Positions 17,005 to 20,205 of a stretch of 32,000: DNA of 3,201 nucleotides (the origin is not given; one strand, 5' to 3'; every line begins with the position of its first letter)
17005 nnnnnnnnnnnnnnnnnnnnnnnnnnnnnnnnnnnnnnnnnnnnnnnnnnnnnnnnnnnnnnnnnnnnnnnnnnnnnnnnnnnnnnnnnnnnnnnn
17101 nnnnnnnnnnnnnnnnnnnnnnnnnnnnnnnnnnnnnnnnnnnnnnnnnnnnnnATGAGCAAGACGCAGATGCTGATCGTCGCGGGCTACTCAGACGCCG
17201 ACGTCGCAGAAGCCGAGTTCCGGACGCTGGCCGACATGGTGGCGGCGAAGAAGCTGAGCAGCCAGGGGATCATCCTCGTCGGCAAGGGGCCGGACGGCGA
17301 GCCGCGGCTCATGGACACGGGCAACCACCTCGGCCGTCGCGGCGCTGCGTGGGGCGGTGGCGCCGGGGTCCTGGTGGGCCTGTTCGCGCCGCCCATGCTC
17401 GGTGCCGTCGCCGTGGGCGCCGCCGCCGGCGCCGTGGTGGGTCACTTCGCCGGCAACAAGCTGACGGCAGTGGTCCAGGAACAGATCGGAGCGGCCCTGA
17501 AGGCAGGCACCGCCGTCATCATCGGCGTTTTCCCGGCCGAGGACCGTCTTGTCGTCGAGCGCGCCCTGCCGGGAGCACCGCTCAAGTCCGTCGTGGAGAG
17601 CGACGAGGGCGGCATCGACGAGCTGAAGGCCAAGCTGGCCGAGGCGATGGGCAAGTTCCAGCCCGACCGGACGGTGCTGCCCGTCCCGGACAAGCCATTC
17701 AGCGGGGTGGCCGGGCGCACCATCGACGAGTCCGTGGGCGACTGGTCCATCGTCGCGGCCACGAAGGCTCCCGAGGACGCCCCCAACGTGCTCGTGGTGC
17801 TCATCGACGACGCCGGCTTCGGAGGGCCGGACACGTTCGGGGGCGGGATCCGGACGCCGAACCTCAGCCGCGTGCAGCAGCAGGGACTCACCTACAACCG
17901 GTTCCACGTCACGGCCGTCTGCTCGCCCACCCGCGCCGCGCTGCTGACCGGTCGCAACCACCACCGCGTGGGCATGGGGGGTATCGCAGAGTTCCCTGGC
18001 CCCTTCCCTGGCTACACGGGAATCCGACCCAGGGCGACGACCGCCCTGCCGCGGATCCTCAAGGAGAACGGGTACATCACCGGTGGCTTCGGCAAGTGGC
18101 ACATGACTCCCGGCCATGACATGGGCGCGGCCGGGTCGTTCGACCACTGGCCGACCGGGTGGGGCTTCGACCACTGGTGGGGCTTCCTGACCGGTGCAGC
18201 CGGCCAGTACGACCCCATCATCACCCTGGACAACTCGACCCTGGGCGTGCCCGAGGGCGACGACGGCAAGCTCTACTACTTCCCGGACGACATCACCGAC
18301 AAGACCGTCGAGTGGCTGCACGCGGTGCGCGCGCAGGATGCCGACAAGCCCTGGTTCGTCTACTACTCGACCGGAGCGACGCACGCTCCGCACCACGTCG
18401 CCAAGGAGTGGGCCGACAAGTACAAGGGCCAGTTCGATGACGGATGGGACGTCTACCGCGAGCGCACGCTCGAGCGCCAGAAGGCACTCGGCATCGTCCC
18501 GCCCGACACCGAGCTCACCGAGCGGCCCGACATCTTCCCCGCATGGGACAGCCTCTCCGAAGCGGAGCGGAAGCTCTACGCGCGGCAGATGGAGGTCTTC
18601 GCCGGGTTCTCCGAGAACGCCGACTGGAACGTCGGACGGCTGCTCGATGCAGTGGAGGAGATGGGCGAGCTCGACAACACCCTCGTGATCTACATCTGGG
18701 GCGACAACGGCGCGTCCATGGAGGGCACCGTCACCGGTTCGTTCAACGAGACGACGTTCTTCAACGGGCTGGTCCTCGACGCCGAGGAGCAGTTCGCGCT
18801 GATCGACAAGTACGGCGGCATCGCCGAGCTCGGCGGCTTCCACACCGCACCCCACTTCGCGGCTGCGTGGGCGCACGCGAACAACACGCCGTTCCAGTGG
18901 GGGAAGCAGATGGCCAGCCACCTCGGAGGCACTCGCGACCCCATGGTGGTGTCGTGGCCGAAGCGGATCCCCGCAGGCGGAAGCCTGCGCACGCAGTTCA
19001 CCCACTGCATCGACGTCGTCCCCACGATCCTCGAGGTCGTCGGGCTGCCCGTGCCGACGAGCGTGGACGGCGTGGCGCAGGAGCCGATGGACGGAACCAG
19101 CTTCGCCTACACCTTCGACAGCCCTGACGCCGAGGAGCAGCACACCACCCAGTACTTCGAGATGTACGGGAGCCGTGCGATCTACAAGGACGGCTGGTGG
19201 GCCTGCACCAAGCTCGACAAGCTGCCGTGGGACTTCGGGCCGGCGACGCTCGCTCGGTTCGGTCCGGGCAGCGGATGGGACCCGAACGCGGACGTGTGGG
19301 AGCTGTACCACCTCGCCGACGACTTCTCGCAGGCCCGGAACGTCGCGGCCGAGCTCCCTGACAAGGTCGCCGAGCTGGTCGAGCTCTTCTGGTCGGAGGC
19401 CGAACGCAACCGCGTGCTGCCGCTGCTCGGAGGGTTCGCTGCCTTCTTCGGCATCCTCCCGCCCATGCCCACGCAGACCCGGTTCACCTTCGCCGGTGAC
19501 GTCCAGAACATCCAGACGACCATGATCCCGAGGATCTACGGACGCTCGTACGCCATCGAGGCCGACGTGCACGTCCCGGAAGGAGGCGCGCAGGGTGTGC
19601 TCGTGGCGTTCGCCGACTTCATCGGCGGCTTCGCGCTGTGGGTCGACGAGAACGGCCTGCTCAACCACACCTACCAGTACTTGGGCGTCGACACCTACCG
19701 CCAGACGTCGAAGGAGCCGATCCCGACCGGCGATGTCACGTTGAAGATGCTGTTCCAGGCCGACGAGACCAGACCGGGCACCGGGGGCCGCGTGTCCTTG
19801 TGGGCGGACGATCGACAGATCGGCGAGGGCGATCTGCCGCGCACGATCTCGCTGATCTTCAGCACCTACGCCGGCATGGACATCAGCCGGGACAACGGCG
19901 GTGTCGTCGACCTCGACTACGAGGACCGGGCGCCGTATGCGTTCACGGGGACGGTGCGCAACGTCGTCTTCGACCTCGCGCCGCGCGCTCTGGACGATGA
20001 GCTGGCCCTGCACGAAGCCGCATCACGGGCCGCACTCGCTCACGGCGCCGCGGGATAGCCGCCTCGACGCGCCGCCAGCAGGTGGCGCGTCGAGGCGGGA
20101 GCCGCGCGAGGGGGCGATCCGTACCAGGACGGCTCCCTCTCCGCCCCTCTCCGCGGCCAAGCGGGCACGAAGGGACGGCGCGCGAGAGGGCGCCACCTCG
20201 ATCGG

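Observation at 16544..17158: In-frame, internally deleted anSME paralog translationally coupled to a sulfatase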

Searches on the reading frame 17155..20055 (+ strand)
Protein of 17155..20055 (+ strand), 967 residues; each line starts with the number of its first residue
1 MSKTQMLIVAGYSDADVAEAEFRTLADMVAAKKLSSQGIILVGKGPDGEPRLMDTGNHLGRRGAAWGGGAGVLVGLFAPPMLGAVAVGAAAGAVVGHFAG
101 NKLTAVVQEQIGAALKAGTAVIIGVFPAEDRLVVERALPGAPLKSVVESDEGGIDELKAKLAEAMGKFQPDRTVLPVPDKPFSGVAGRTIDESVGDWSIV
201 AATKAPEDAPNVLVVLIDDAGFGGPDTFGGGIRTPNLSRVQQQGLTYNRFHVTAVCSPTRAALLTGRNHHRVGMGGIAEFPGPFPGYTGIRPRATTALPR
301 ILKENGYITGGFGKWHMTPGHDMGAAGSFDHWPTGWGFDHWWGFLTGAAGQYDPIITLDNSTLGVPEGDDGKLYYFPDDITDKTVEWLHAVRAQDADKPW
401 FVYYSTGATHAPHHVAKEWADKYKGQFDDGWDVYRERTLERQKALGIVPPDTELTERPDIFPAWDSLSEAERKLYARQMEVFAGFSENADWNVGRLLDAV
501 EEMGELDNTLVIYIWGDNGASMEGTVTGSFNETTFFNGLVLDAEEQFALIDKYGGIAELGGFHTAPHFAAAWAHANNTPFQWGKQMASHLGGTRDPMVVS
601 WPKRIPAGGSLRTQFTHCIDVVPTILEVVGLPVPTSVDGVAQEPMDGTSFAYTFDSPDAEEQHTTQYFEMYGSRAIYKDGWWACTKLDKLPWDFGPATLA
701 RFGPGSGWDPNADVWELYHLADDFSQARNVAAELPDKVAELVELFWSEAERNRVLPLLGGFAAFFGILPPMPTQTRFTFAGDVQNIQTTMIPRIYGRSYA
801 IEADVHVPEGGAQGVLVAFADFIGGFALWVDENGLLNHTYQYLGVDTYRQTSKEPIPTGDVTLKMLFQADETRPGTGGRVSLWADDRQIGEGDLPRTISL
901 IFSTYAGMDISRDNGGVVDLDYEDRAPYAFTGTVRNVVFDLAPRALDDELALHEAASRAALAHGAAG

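Call 5: search_protein_families(library=pfam, proteins=[window:17155-20055:+], max_evalue=0.01)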
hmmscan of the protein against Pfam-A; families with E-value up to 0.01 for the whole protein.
window:17155-20055:+ (967 aa): 3 families
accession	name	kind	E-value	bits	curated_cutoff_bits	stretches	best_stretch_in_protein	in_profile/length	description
PF00884.28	Sulfatase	-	1.1e-65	222.4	25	1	210-630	1-300/301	Sulfatase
PF06897.17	DUF1269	-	3e-08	34.4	26.9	1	64-140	1-77/100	Protein of unknown function (DUF1269)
PF16347.10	SGSH_C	-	3e-07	31.1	29.3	1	593-645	16-67/154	N-sulphoglucosamine sulphohydrolase, C-terminal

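Call 6: search_protein_families(library=ncbifam, proteins=[window:17155-20055:+], max_evalue=0.01)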
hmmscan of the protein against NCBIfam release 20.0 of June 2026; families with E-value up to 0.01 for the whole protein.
window:17155-20055:+ (967 aa): 4 families
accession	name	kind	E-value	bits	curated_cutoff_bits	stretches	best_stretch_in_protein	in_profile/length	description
NF045661.1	HdlasePehA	equivalog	3.2e-19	68.9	900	3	594-645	340-391/506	phosphoric/sulfuric ester hydrolase PehA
NF010322.0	PRK13759.1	equivalog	2.8e-18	65.7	481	2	209-321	6-111/486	arylsulfatase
TIGR03417.1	chol_sulfatase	equivalog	3.6e-13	49.2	433.45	1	209-524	2-295/500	choline-sulfatase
NF052527.1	Mn_arylsulf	exception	2.6e-07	29.9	850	1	232-321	26-107/479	manganese-dependent arylsulfatase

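Call 14: find_related_loci(query=window:17155-20055:+, collection=genome_contigs, flank=6000)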
Query window:17155-20055:+ (967 aa) in genome_contigs; peptide patterns used: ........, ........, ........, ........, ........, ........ (x = any residue, [..] = any of these).
545 stretches matched a pattern; 521 encode a relative of the query (tblastn E <= 1e-3); the best 80 are kept; 80 distinct loci.
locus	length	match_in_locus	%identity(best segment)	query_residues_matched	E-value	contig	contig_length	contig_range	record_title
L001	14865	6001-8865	89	1-955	0e+0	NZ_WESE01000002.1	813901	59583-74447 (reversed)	Nostocoides sp. F2B08 scaffold2_size813901, whole genome shotgun sequence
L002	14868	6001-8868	88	1-956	0e+0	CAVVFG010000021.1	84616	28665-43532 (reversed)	MAG: uncultured Actinomycetota bacterium isolate MFD01721.bin.1.72 genome assembly, contig: contig_62290, whole genome s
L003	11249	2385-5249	89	1-955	0e+0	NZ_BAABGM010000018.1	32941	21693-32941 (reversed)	Fodinibacter luteus strain JCM 17809 sequence18, whole genome shotgun sequence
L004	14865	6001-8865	88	1-955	0e+0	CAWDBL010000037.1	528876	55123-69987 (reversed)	MAG: uncultured Actinomycetota bacterium isolate MFD01721.bin.3.318 genome assembly, contig: contig_959, whole genome sh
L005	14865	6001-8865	88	1-955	0e+0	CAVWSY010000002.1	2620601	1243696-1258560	MAG: uncultured Actinomycetota bacterium isolate MFD05442.bin.1.76 genome assembly, contig: contig_14076, whole genome s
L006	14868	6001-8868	88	1-955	0e+0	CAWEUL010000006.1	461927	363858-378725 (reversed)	MAG: uncultured Actinomycetota bacterium isolate MFD05684.bin.1.343 genome assembly, contig: contig_7037, whole genome s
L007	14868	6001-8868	87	1-956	0e+0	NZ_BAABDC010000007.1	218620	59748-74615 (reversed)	Terrabacter ginsenosidimutans strain JCM 17125 sequence07, whole genome shotgun sequence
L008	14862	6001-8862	86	1-955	0e+0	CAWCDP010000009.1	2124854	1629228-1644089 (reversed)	MAG: uncultured Actinomycetota bacterium isolate MFD09368.bin.1.39 genome assembly, contig: contig_1909, whole genome sh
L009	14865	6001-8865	87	1-955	0e+0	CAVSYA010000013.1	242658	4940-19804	MAG: uncultured Actinomycetota bacterium isolate MFD05684.bin.2.184 genome assembly, contig: contig_6494, whole genome s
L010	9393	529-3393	87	1-955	0e+0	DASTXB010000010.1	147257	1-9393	MAG TPA_asm: Nocardioides sp. isolate SMAG_U2403 k141_1434855, whole genome shotgun sequence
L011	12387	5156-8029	88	1-958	0e+0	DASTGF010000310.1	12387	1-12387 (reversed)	MAG TPA_asm: Microlunatus sp. isolate SMAG_U23 k141_472995, whole genome shotgun sequence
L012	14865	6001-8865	86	1-955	0e+0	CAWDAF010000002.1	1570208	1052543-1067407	MAG: uncultured Actinomycetota bacterium isolate MFD01721.bin.1.23 genome assembly, contig: contig_20501, whole genome s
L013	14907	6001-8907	86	1-967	0e+0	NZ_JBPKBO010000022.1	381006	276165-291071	Arthrobacter sp. Ld5 12926C00021.1, whole genome shotgun sequence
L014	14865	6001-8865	87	1-955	0e+0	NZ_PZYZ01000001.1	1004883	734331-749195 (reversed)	Nocardioides sediminis strain KCTC 19271 KCTC_19271_Contig1, whole genome shotgun sequence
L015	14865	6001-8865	87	1-955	0e+0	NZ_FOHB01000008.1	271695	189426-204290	Pedococcus cremeus strain CGMCC 1.6963, whole genome shotgun sequence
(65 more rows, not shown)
